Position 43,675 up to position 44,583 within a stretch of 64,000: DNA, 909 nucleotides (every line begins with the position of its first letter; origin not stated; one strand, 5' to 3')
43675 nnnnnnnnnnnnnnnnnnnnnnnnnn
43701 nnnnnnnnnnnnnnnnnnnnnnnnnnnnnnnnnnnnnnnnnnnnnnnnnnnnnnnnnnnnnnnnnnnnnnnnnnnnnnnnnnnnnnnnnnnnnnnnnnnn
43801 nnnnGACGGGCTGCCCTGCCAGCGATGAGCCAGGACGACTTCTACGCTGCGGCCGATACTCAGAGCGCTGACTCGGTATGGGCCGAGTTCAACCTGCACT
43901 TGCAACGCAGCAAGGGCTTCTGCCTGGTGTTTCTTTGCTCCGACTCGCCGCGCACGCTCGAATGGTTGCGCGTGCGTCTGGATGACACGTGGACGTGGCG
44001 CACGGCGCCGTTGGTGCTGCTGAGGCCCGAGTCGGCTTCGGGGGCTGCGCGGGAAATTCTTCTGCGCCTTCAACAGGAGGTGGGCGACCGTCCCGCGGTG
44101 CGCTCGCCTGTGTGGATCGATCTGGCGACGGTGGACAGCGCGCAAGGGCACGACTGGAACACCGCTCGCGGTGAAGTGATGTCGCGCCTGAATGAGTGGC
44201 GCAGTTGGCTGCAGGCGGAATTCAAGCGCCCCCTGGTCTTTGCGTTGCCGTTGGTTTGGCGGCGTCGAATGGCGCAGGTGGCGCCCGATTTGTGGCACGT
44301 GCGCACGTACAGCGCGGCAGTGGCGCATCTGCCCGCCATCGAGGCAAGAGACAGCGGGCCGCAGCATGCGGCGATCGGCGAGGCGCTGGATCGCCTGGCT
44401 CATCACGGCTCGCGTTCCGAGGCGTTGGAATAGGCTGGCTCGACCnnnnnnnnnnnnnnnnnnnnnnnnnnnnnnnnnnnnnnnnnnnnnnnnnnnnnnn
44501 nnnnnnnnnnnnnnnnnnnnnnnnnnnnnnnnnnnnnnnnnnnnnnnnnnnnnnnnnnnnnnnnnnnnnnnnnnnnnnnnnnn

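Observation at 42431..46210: Three-gene P-loop NTPase / unknown-domain / 48-aa repeat cassette spliced into the hom-thrC operon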

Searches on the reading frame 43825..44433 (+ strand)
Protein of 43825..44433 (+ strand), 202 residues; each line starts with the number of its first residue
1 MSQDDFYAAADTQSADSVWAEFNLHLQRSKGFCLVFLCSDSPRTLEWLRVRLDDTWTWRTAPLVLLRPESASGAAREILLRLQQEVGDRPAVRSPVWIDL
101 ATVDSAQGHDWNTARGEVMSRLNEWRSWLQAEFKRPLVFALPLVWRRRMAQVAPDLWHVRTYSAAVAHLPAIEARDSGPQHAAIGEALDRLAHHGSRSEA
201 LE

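Call 4: search_protein_families(library=pfam, proteins=[window:43825-44433:+], max_evalue=0.1)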
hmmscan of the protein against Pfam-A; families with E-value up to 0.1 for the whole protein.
window:43825-44433:+ (202 aa): 0 families

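Call 5: search_protein_families(library=padloc, proteins=[window:43825-44433:+], max_evalue=0.1)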
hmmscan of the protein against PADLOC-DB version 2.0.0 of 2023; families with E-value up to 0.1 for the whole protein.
window:43825-44433:+ (202 aa): 0 families

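Call 6: search_protein_families(library=ncbifam, proteins=[window:43825-44433:+], max_evalue=0.1)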
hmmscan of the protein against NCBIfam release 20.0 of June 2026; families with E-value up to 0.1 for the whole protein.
window:43825-44433:+ (202 aa): 0 families
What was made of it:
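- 43825..44334 (+): Gene 2, N-terminal domain (about 165 aa). Predicted AAA+-like alpha/beta fold without a P-loop. Invariant motifs are W97, RLNExR (residues 121-126) and APDLW..R (residues 153-160). No Pfam, NCBIfam or PADLOC hit (calls 4-6).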

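Call 21: find_homologous_proteins(query=window:43825-44430:+)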
Query window:43825-44430:+ (202 aa): 6 proteins with E <= 0.001 among 394 candidates.
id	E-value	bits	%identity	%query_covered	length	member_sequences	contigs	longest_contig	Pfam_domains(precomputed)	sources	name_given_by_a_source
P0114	6.1e-131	452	100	100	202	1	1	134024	-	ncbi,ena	-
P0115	1.8e-66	242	66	82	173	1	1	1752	-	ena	-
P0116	4.0e-62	228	66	75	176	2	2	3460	-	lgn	-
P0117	2.2e-61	225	63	78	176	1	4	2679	-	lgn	-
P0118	5.9e-58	214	60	83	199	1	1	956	-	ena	-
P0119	1.3e-49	187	51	91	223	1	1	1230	-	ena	-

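Call 23: find_homologous_proteins(query=A2, max_evalue=0.001)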
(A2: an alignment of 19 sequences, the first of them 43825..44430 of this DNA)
Query A2 (19 sequences) (202 aa, profile of the alignment): 27 proteins with E <= 0.001 among 8000 candidates.
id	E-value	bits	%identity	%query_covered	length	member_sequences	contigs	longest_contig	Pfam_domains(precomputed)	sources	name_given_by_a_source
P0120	1.4e-64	235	41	87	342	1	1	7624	-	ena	-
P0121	1.8e-64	234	40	89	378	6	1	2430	-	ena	-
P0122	2.0e-64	234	45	82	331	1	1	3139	-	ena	-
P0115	3.5e-64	233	66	82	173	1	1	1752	-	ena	-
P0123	3.4e-63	230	39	91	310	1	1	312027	PF13424.13,PF07719.24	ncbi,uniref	ncbi:tetratricopeptide repeat protein, partial [Acidovorax sp. GBBC 3334]|uniref:tetratricopeptide r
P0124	4.5e-63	230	38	91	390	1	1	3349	-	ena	-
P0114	5.4e-63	230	100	100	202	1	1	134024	-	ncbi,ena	-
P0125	3.6e-62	227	43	89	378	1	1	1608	-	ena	-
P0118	4.4e-62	227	60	83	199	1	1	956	-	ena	-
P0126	9.2e-62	226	46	79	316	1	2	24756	-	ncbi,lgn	-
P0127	7.5e-61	223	46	72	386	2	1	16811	PF13424.13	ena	-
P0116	1.1e-60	222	66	75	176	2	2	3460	-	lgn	-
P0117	2.4e-58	214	63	78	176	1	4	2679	-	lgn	-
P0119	4.0e-58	214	51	91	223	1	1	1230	-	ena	-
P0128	2.3e-57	211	46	73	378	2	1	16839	PF13424.13,PF17211.9,PF13374.13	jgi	jgi:tetratricopeptide (TPR) repeat protein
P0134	7.9e-24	102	29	95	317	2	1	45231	-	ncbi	ncbi:MAG: hypothetical protein ABH886_07870 [Candidatus Desantisbacteria bacterium]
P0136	4.0e-20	90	29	69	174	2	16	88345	-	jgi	jgi:hypothetical protein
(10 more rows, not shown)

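Call 29: search_solved_structures(query=A2, max_evalue=10)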
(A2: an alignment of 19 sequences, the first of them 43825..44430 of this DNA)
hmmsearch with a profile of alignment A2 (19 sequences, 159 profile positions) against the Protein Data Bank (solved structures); distinct sequences matched with E-value up to 10: 1.
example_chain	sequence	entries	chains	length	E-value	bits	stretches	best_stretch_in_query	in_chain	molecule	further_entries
3rrk_A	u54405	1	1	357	0.68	13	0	13-75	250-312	V-type ATPase 116 kDa subunit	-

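Call 33: predict_structure(alignment_id=A4)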
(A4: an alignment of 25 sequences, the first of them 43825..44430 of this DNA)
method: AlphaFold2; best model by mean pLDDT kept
length: 202 residues; sequences in the alignment: 25
mean_pLDDT: 88.5   pTM: 0.80
mean pLDDT of the five models: 88.5, 87.1, 83.4, 81.6, 80.5
residues with pLDDT >= 90: 149; 70-90: 19; 50-70: 33; < 50: 1
segments of 3 or more residues with pLDDT < 50: none
pLDDT, mean of each block of 10 residues (from residue 1): 65 96 96 96 95 93 96 97 97 96 78 96 97 97 94 96 96 61 71 64 52
secondary structure, 60 per line:
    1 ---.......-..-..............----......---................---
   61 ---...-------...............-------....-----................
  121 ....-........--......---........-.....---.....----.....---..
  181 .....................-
elements in order: H4-10 H15-28 E33-38 H42-57 E64-66 H74-88 E96-99 H105-124 H126-133 E136-141 H145-152 H154-158 E162-166 H171-175 H179-201
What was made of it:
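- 43825..44334 (+): AF2 model with pLDDT 88.5 (call 33).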

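Call 37: fold_search(model_id=the predicted structure, library=pdb)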
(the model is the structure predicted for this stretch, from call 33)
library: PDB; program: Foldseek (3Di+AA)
matches with E <= 10: 1329; with E <= 0.001: 21
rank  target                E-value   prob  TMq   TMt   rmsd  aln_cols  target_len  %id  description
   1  9omq_C                1.0e-04  1.00  0.42  0.14   6.1       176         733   12  NSF, substrate free, hydrolyzing, class 24 (released 2025-08-06)
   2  4d81                  1.0e-04  1.00  0.40  0.32   6.7       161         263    9  Metallosphera sedula Vps4 crystal structure (released 2015-11-25)
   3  9pd1_A                2.7e-04  1.00  0.45  0.21  10.5       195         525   13  22bin20S complex (NSF-alphaSNAP-2:2 syntaxin-1a:SNAP-25), hydrolyzing, class 20 (released 2025-08-06)
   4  9omq_D                3.1e-04  1.00  0.42  0.20   6.0       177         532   11  NSF, substrate free, hydrolyzing, class 24 (released 2025-08-06)
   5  3syl_B                3.5e-04  0.99  0.37  0.28   8.5       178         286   14  Crystal structure of the AAA+ protein CbbX, native structure (released 2011-11-09)
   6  6ip2_A                3.7e-04  1.00  0.45  0.21   5.2       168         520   11  NSF-D1D2 part in the whole 20S complex (released 2019-04-24)
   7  9pc3_A                4.2e-04  1.00  0.43  0.20   6.2       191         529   12  21bin20S complex (NSF-alphaSNAP-2:1 syntaxin-1a:SNAP-25), non-hydrolyzing, class 12 (released 2025-08-06)
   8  4d82_A                4.8e-04  1.00  0.38  0.31   7.3       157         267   10  Metallosphera sedula Vps4 crystal structure (released 2015-11-25)
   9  9olj_A                5.5e-04  1.00  0.43  0.20   5.9       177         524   12  22bin20S complex (NSF-alphaSNAP-2:2 syntaxin-1a:SNAP-25), hydrolyzing, class 18 (released 2025-08-06)
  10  9ojr_B                5.9e-04  1.00  0.43  0.19   5.7       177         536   12  21bin20S complex (NSF-alphaSNAP-2:1 syntaxin-1a:SNAP-25), non-hydrolyzing, class 3 (released 2025-08-06)
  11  9olj_C                5.9e-04  0.99  0.40  0.18  10.8       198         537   10  22bin20S complex (NSF-alphaSNAP-2:2 syntaxin-1a:SNAP-25), hydrolyzing, class 18 (released 2025-08-06)
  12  6qem_G                6.2e-04  1.00  0.40  0.35   6.4       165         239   11  E. coli DnaBC complex bound to ssDNA (released 2019-03-06)
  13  9pdd_B                6.2e-04  1.00  0.43  0.15   6.2       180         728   12  22bin20S complex (NSF-alphaSNAP-2:2 syntaxin-1a:SNAP-25), hydrolyzing, class 29 (released 2025-08-06)
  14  9ojz_A                7.1e-04  1.00  0.46  0.16   5.6       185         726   11  21bin20S complex (NSF-alphaSNAP-2:1 syntaxin-1a:SNAP-25), non-hydrolyzing, class 5 (released 2025-08-06)
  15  9olo_B                7.1e-04  1.00  0.43  0.15   6.0       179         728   12  22bin20S complex (NSF-alphaSNAP-2:2 syntaxin-1a:SNAP-25), hydrolyzing, class 19 (released 2025-08-06)
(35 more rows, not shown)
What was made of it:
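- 43825..44334 (+): Foldseek matches to NSF-D2, Vps4, CbbX, DnaC, Rif2 and ORC2, E about 1e-4, TM 0.40-0.48 (call 37).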

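Call 57: search_protein_representatives(alignment_id=A5)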
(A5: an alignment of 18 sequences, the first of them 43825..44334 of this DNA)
Query: 18 sequences, 167 profile positions. Proteins with E-value up to 0.001 (for the whole library): 1709; up to 1e-10: 899; up to 1e-30: 186. The best 150 are listed.
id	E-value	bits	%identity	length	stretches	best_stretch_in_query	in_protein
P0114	1.6e-60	220.2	-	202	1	5-165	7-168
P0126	6.1e-60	218.3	-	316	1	5-165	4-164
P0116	5.9e-58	211.8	-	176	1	12-165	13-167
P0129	2.2e-56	206.7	-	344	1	9-166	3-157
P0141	5.9e-56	205.3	-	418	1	9-164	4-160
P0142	3.5e-54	199.6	-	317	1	10-165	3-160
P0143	5.3e-54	199.0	-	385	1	10-163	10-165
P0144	5.3e-53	195.7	-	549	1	12-166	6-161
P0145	1.5e-52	194.2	-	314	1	20-166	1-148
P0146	2.6e-52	193.5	-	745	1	5-165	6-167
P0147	2.8e-52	193.4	-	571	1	10-164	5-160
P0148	3.1e-52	193.2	-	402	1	7-165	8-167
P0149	5.2e-52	192.5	-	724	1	6-165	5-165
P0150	1.4e-51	191.1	-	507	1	20-165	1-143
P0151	1.6e-51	190.9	-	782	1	5-164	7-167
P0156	2.2e-47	177.4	-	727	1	7-163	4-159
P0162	3.4e-41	157.3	-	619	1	11-165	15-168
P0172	4.8e-40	153.6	-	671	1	11-163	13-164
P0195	1.5e-37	145.4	-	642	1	11-165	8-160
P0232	2.4e-35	138.3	-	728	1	14-161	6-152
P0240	1.4e-34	135.8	-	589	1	9-160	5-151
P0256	7.2e-34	133.5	-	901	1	9-164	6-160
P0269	3.5e-33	131.3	-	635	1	6-164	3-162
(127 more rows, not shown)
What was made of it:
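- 43825..44334 (+): 1709 cluster representatives carry it, always N-terminal among the 150 listed (call 57).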

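Call 58: search_protein_families(library=pfam, proteins=[P0146, P0149, P0156, P0172, P0195, P0232, P0256, P0269, P0162, P0240], max_evalue=0.001)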
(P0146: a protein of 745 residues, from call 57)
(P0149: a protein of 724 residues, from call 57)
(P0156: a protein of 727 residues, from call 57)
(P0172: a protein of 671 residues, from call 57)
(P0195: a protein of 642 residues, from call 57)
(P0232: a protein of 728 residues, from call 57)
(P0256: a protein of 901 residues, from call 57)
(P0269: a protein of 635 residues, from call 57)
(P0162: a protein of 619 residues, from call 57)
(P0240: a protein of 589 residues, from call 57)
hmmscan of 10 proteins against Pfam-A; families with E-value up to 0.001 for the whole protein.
P0146 (745 aa): 9 families
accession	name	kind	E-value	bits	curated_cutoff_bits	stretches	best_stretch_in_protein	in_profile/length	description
PF13424.12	TPR_12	-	6.5e-21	74.8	30.1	0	335-417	1-76/77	Tetratricopeptide repeat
PF07719.23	TPR_2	-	6.8e-18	63.7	27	0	485-512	4-31/34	Tetratricopeptide repeat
PF13374.12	TPR_10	-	1.5e-14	53.9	27.5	0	483-514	3-34/42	Tetratricopeptide repeat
PF00515.34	TPR_1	-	2.8e-12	46.3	27.8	0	484-512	3-31/34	Tetratricopeptide repeat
PF13181.12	TPR_8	-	3.1e-12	46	25.7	0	673-705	1-33/34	Tetratricopeptide repeat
PF13176.12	TPR_7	-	2.2e-07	30.8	27.9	0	675-706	1-32/36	Tetratricopeptide repeat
PF13428.12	TPR_14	-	2.5e-05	25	23.5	0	675-703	3-31/44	Tetratricopeptide repeat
PF04212.24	MIT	-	4.3e-05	24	30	0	449-469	19-39/66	MIT (microtubule interacting and transport) domain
PF13174.12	TPR_6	-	5.9e-05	23.9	26.3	0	679-698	6-25/33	Tetratricopeptide repeat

P0149 (724 aa): 9 families
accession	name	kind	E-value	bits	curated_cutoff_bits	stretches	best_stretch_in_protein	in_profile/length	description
PF13424.12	TPR_12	-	2.3e-18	66.6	30.1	2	271-341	5-72/77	Tetratricopeptide repeat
PF07719.23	TPR_2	-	1.4e-12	47.1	27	0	274-298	6-30/34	Tetratricopeptide repeat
PF13414.12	TPR_11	-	1.1e-09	38.3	26.8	0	276-298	1-23/42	TPR repeat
PF00515.34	TPR_1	-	9.6e-09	35.1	27.8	0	274-298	6-30/34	Tetratricopeptide repeat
PF13374.12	TPR_10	-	2.9e-08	33.9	27.5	1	274-301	7-34/42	Tetratricopeptide repeat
PF13181.12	TPR_8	-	6.9e-06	26.3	25.7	0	274-298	6-30/34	Tetratricopeptide repeat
PF04212.24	MIT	-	2.2e-05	24.9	30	0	469-487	15-33/66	MIT (microtubule interacting and transport) domain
PF25058.1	ARM_TT21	-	3.5e-05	24.2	27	0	282-356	20-99/155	Tetratricopeptide repeat protein 21 ARM repeat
PF14559.12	TPR_19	-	0.00013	22.7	25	0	434-467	8-41/68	Tetratricopeptide repeat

P0156 (727 aa): 2 families
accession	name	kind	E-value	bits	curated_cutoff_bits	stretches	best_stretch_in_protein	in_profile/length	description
PF13424.12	TPR_12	-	4e-11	43.4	30.1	2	267-347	3-77/77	Tetratricopeptide repeat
PF07719.23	TPR_2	-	2.8e-06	27.5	27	0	268-294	2-28/34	Tetratricopeptide repeat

P0172 (671 aa): 14 families
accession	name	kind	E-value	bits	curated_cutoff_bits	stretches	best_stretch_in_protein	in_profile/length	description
PF13424.12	TPR_12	-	4.2e-32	110.6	30.1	6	463-542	3-76/77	Tetratricopeptide repeat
PF13374.12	TPR_10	-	8.2e-27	92.8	27.5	0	321-352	4-35/42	Tetratricopeptide repeat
PF07719.23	TPR_2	-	2.1e-25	87.1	27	0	610-636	4-30/34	Tetratricopeptide repeat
PF13181.12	TPR_8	-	4.9e-23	79.7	25.7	0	273-302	3-32/34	Tetratricopeptide repeat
PF00515.34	TPR_1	-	5.5e-22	77.1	27.8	0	273-301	3-31/34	Tetratricopeptide repeat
PF17211.8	VHL_C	-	2e-13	50.3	22.4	0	538-558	23-43/49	VHL box domain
PF05209.18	MinC_N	-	2.2e-13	50.5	27.3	0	491-517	22-47/71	Septum formation inhibitor MinC, N-terminal domain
PF17874.7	TPR_MalT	-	2.6e-12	47.1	45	1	517-641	46-156/336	MalT-like TPR region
PF09976.15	TPR_21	-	2.4e-10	40.9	25.5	0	515-543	150-178/193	Tetratricopeptide repeat-like domain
PF13414.12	TPR_11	-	6.8e-10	38.9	26.8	0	614-636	1-23/42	TPR repeat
PF11846.14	Wzy_C_2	-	5.8e-09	36.6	28.5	0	311-351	145-185/191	Virulence factor membrane-bound polymerase, C-terminal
PF13428.12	TPR_14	-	4.4e-07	30.4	23.5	0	618-640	5-27/44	Tetratricopeptide repeat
PF04158.19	Sof1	-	6.7e-05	23.5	25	0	329-363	1-35/87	Sof1-like domain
PF13176.12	TPR_7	-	0.00016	21.9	27.9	0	321-355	1-35/36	Tetratricopeptide repeat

P0195 (642 aa): 12 families
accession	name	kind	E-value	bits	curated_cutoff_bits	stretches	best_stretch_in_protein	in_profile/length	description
PF13424.12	TPR_12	-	2.6e-31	108.1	30.1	5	312-389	6-77/77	Tetratricopeptide repeat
PF07719.23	TPR_2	-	7.7e-27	91.6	27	1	455-484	3-32/34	Tetratricopeptide repeat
PF00515.34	TPR_1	-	9.8e-26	88.9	27.8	0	455-484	3-32/34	Tetratricopeptide repeat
PF13374.12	TPR_10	-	3.5e-25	87.7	27.5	3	359-391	4-36/42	Tetratricopeptide repeat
PF13181.12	TPR_8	-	7.3e-25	85.4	25.7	0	455-485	3-33/34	Tetratricopeptide repeat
PF17874.7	TPR_MalT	-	1.8e-20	74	45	4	401-486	76-155/336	MalT-like TPR region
PF09976.15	TPR_21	-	1.2e-08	35.3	25.5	0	409-433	150-174/193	Tetratricopeptide repeat-like domain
PF13414.12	TPR_11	-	5.1e-07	29.7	26.8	0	364-387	1-24/42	TPR repeat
PF13428.12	TPR_14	-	1.2e-06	29.1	23.5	0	460-483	8-31/44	Tetratricopeptide repeat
PF13432.12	TPR_16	-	2.4e-05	25.1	32.7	0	412-482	4-60/65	Tetratricopeptide repeat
PF13176.12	TPR_7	-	4.4e-05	23.7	27.9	0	503-532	1-30/36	Tetratricopeptide repeat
PF23911.1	DUF7253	-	5.6e-05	23.8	25.1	0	348-378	16-46/110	Domain of unknown function (DUF7253)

P0232 (728 aa): 8 families
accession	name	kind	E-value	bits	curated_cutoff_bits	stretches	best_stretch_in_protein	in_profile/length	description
PF13424.12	TPR_12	-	9.2e-28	96.7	30.1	3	334-402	3-74/77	Tetratricopeptide repeat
PF13374.12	TPR_10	-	3.3e-20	71.8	27.5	0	240-278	2-39/42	Tetratricopeptide repeat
PF07719.23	TPR_2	-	5.4e-11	42.2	27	0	378-405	6-33/34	Tetratricopeptide repeat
PF17874.7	TPR_MalT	-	8.7e-10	38.8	45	2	210-319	50-154/336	MalT-like TPR region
PF13181.12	TPR_8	-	2.5e-09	37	25.7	0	421-448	2-29/34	Tetratricopeptide repeat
PF00515.34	TPR_1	-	1.3e-08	34.7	27.8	0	375-401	3-29/34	Tetratricopeptide repeat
PF13431.12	TPR_17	-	8.3e-05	23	24.4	0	539-563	9-33/34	Tetratricopeptide repeat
PF12862.13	ANAPC5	-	0.00011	22.6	23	0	202-246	40-84/91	Anaphase-promoting complex subunit 5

P0256 (901 aa): 5 families
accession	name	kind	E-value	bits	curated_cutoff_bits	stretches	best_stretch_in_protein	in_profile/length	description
PF13424.12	TPR_12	-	1.4e-20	73.7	30.1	3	361-442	1-76/77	Tetratricopeptide repeat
PF07719.23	TPR_2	-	5.2e-08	32.9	27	0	460-486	3-29/34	Tetratricopeptide repeat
PF13374.12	TPR_10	-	6.3e-07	29.7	27.5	0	362-395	1-34/42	Tetratricopeptide repeat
PF24885.1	TPR_NPHP3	-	1.1e-05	25.4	100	0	306-396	90-174/239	Nephrocystin-3 TPR domain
PF13181.12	TPR_8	-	1.4e-05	25.3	25.7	0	320-347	6-33/34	Tetratricopeptide repeat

P0269 (635 aa): 7 families
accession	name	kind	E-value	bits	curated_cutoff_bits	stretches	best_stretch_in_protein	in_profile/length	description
PF07719.23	TPR_2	-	2.3e-11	43.3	27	0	521-550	1-30/34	Tetratricopeptide repeat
PF13424.12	TPR_12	-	7.1e-11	42.6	30.1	1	520-566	2-48/77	Tetratricopeptide repeat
PF13374.12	TPR_10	-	1.4e-10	41.3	27.5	1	521-559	2-40/42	Tetratricopeptide repeat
PF00515.34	TPR_1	-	4.4e-09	36.2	27.8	0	521-550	1-30/34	Tetratricopeptide repeat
PF13181.12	TPR_8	-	6.5e-08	32.6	25.7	0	521-550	1-30/34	Tetratricopeptide repeat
PF13176.12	TPR_7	-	1.1e-05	25.5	27.9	0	523-550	1-28/36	Tetratricopeptide repeat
PF13414.12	TPR_11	-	0.00076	19.6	26.8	0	479-496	1-18/42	TPR repeat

P0162 (619 aa): 7 families
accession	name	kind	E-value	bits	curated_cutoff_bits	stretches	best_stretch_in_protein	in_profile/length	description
PF13424.12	TPR_12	-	5.6e-26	91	30.1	4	268-347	3-77/77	Tetratricopeptide repeat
PF00515.34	TPR_1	-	2e-21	75.3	27.8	0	551-580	2-31/34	Tetratricopeptide repeat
PF07719.23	TPR_2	-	4.4e-21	73.6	27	0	551-580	2-31/34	Tetratricopeptide repeat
PF17874.7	TPR_MalT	-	1.2e-13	51.5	45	2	321-486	46-191/336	MalT-like TPR region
PF13374.12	TPR_10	-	5.4e-13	48.9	27.5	0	270-301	4-35/42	Tetratricopeptide repeat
PF13181.12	TPR_8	-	7.3e-10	38.7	25.7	0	551-580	2-31/34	Tetratricopeptide repeat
PF13176.12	TPR_7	-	1.6e-06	28.2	27.9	0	270-304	1-35/36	Tetratricopeptide repeat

P0240 (589 aa): 9 families
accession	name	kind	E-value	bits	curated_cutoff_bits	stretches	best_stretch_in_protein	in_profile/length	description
PF13424.12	TPR_12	-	1.9e-22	79.7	30.1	4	284-364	2-76/77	Tetratricopeptide repeat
PF13374.12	TPR_10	-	6.6e-18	64.5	27.5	1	284-324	1-41/42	Tetratricopeptide repeat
PF07719.23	TPR_2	-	9.5e-18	63.2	27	0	286-313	2-29/34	Tetratricopeptide repeat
PF13371.12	TPR_9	-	2e-11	44.1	35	0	350-391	5-46/73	Tetratricopeptide repeat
PF00515.34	TPR_1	-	3.7e-07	30.1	27.8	0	287-314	3-30/34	Tetratricopeptide repeat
PF13432.12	TPR_16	-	9.4e-07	29.6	32.7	0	334-363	32-61/65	Tetratricopeptide repeat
PF13181.12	TPR_8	-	7.6e-06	26.1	25.7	0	285-316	1-32/34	Tetratricopeptide repeat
PF24885.1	TPR_NPHP3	-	0.00031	20.6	100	0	273-322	133-178/239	Nephrocystin-3 TPR domain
PF13431.12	TPR_17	-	0.00093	19.7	24.4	0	271-295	6-30/34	Tetratricopeptide repeat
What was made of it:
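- TPR_MalT hits appear in several family members (call 58).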
